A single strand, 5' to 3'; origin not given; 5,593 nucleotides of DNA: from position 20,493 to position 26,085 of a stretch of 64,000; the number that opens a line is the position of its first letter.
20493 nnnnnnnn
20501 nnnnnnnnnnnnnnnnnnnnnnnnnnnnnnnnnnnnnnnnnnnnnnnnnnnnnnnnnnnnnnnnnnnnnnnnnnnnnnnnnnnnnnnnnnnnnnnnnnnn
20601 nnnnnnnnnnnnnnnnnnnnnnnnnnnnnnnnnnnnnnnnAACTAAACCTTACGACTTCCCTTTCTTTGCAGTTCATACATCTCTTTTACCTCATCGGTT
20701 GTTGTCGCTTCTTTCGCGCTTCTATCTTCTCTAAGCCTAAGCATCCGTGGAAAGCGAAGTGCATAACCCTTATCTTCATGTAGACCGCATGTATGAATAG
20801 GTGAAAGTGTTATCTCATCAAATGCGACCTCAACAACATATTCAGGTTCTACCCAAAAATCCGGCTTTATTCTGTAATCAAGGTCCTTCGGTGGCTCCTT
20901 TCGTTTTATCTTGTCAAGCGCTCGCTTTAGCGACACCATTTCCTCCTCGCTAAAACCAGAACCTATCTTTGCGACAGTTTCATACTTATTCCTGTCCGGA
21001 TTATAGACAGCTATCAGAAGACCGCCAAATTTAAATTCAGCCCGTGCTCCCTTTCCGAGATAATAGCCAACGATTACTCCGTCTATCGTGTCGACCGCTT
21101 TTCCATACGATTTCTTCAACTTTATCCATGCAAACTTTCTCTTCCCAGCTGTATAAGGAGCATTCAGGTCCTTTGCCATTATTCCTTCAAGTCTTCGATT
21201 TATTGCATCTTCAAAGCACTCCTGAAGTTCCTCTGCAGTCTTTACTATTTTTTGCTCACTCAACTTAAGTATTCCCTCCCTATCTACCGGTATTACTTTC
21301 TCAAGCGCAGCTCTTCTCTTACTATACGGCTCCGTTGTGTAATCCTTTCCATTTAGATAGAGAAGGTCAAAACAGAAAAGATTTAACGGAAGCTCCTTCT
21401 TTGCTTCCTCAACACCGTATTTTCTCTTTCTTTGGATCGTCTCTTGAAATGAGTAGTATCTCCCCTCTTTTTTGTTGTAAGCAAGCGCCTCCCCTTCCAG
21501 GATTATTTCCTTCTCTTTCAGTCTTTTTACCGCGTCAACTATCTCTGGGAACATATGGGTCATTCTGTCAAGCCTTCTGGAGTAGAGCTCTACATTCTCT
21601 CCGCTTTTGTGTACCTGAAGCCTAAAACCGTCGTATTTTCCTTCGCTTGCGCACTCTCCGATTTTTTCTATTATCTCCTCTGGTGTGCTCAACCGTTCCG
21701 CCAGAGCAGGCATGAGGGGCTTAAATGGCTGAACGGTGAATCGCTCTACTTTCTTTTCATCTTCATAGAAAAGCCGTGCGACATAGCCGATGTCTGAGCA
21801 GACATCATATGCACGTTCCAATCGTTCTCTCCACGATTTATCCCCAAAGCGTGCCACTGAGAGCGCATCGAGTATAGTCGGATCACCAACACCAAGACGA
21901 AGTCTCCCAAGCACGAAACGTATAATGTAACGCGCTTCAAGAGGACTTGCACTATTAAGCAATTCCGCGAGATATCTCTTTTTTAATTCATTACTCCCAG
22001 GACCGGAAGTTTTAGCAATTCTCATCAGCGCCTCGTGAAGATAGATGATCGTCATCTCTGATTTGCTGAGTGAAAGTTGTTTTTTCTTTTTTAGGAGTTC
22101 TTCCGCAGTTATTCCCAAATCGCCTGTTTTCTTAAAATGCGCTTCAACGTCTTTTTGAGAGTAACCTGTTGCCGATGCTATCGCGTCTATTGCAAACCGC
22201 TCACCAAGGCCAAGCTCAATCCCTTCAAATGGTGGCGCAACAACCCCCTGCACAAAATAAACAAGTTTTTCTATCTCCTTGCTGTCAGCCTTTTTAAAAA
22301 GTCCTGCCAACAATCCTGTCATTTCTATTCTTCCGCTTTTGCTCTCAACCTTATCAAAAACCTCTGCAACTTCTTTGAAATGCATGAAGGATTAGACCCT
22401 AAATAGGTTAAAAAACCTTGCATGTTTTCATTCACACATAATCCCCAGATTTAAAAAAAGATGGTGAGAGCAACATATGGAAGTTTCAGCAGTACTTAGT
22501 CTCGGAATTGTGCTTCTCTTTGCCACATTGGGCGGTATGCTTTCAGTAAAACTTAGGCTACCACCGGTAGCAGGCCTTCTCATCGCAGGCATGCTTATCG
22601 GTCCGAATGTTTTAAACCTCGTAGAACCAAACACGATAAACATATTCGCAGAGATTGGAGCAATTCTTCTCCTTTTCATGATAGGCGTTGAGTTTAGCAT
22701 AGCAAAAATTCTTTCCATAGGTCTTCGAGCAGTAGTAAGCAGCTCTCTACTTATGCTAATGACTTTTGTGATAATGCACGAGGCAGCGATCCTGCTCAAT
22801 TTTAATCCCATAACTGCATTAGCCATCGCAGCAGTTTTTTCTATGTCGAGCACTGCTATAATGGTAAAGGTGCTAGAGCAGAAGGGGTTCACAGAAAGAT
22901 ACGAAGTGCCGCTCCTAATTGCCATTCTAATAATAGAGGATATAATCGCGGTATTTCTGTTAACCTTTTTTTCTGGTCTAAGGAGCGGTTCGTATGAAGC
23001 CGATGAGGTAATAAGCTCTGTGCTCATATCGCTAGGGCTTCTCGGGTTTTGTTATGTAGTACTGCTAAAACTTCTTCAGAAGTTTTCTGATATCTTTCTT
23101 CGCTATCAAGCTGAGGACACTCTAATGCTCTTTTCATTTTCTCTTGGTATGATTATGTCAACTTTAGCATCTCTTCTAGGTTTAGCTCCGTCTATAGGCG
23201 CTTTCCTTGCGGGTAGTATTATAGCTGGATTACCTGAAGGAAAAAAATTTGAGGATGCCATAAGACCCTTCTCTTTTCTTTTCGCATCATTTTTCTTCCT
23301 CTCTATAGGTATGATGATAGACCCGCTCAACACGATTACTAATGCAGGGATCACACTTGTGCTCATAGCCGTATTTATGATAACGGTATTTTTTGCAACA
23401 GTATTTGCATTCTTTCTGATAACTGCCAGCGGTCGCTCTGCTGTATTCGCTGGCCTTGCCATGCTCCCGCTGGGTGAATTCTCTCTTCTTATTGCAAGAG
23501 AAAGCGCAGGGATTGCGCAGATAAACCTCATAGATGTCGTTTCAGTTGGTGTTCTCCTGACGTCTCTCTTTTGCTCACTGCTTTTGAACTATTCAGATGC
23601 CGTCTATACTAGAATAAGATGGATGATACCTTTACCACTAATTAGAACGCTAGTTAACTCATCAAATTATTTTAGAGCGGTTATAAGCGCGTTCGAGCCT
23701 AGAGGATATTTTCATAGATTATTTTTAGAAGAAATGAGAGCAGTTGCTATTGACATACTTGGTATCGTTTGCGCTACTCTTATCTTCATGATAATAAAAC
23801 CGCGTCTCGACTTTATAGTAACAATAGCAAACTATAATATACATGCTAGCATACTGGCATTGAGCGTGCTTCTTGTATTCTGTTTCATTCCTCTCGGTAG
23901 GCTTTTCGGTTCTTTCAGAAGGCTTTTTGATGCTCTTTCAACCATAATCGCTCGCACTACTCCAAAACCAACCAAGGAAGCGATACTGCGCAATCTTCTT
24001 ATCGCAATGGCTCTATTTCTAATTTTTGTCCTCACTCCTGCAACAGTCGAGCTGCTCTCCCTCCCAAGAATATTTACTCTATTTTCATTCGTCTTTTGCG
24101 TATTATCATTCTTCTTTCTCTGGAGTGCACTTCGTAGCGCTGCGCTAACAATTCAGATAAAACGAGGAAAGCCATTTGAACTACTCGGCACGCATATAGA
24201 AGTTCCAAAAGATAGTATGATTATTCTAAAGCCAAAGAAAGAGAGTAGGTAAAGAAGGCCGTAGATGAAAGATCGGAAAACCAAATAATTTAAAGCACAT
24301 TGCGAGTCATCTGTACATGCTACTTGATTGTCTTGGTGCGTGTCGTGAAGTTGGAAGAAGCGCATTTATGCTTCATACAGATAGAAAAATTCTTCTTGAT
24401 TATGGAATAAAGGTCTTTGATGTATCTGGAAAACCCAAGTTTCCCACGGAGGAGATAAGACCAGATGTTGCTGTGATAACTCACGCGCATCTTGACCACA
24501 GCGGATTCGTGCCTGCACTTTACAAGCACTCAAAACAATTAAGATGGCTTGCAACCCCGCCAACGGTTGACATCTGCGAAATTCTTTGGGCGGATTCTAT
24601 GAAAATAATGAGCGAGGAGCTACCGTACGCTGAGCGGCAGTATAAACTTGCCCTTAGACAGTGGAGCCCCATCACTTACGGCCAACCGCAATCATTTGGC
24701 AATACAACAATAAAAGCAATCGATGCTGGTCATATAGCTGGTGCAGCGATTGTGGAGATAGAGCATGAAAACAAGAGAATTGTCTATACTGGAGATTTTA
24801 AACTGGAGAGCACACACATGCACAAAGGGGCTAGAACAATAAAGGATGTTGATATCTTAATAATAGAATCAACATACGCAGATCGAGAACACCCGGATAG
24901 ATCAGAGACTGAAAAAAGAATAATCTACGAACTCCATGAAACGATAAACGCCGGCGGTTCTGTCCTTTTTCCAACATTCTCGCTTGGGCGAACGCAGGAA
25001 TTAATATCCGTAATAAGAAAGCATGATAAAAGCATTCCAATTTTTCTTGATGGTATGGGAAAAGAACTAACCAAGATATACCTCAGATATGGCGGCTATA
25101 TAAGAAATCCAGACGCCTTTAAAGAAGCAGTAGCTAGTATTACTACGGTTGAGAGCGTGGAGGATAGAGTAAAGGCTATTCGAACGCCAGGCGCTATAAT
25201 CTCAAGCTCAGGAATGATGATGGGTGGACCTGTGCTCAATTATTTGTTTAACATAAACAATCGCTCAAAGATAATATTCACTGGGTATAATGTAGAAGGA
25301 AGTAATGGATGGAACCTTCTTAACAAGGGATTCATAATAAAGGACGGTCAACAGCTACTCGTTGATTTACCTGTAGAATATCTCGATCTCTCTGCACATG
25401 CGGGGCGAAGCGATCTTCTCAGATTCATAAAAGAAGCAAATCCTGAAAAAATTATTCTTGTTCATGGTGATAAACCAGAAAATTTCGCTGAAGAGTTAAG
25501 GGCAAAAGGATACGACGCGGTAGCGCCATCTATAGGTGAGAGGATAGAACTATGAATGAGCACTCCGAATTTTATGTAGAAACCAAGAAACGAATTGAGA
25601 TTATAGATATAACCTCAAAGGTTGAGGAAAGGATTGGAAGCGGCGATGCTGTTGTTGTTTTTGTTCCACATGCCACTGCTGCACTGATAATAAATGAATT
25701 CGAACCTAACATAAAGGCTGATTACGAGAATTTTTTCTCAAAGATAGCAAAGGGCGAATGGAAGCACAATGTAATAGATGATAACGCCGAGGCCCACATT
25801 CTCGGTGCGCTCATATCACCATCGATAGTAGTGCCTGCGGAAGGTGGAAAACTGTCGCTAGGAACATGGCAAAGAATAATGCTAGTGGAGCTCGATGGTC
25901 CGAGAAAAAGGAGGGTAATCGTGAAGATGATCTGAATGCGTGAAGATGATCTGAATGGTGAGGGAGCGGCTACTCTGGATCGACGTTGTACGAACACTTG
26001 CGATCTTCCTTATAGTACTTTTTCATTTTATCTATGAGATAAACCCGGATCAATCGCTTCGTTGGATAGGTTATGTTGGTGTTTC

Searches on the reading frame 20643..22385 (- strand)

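Call 36: search_protein_families(library=pfam, proteins=[window:20643-22385:-], max_evalue=0.00001)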
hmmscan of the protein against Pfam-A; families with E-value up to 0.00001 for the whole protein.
window:20643-22385:- (580 aa): 3 families
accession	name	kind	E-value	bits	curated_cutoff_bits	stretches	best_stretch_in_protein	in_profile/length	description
PF01068.26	DNA_ligase_A_M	-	7.2e-55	186.3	26.2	1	226-424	1-204/204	ATP dependent DNA ligase domain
PF04675.19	DNA_ligase_A_N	-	9.1e-46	156.7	24.6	1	3-176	2-174/174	DNA ligase N terminus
PF04679.21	DNA_ligase_A_C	-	4.1e-22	78.9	27.5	1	452-555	4-94/94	ATP dependent DNA ligase C terminal region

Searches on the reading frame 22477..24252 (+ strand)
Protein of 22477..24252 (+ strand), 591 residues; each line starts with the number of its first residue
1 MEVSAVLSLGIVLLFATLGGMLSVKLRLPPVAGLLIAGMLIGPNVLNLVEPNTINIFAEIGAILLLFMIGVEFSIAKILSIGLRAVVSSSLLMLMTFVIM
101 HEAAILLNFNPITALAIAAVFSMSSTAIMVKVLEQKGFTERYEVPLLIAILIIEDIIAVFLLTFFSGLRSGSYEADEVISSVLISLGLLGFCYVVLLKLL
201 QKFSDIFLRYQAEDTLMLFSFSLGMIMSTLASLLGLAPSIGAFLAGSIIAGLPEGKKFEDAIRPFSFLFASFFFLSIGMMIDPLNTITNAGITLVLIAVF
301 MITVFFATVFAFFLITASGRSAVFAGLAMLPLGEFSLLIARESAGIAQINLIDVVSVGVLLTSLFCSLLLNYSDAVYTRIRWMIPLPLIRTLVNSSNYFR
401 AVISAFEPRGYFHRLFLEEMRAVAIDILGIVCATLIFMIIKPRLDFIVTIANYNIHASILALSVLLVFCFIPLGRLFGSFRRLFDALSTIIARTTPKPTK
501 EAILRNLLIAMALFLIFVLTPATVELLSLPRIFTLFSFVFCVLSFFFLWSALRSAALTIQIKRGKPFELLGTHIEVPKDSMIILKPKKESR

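Call 37: search_protein_families(library=pfam, proteins=[window:22477-24252:+], max_evalue=0.00001)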
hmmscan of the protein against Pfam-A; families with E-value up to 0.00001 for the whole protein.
window:22477-24252:+ (591 aa): 1 family
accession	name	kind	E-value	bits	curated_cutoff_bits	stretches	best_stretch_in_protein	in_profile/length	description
PF00999.27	Na_H_Exchanger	-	1.1e-41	143.4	26.2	1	14-364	2-363/375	Sodium/hydrogen exchanger, transmembrane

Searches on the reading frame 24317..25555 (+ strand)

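Call 37: search_protein_families(library=pfam, proteins=[window:24317-25555:+], max_evalue=0.00001)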
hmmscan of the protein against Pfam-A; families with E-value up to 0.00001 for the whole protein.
window:24317-25555:+ (412 aa): 4 families
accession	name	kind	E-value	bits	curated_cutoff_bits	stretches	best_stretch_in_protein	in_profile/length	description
PF10996.14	Beta-Casp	-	2.6e-15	57.5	27.7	1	226-334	1-120/120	Beta-Casp domain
PF07521.17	RMMBL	-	1.4e-13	51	21.6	1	353-404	8-63/63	Zn-dependent metallo-hydrolase RNA specificity domain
PF12706.13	Lactamase_B_2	-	2.4e-10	40.8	27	1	24-194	2-173/200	Beta-lactamase superfamily domain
PF16661.11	Lactamase_B_6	-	1.1e-08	35.2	27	1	23-174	7-175/193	Metallo-beta-lactamase superfamily domain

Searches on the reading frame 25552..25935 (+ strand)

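Call 37: search_protein_families(library=pfam, proteins=[window:25552-25935:+], max_evalue=0.00001)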
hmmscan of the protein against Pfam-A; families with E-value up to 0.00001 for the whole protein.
window:25552-25935:+ (127 aa): 1 family
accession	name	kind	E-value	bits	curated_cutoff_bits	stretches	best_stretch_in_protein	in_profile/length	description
PF01894.22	UPF0047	-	7.5e-31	107.1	27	1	19-126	1-117/117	Uncharacterised protein family UPF0047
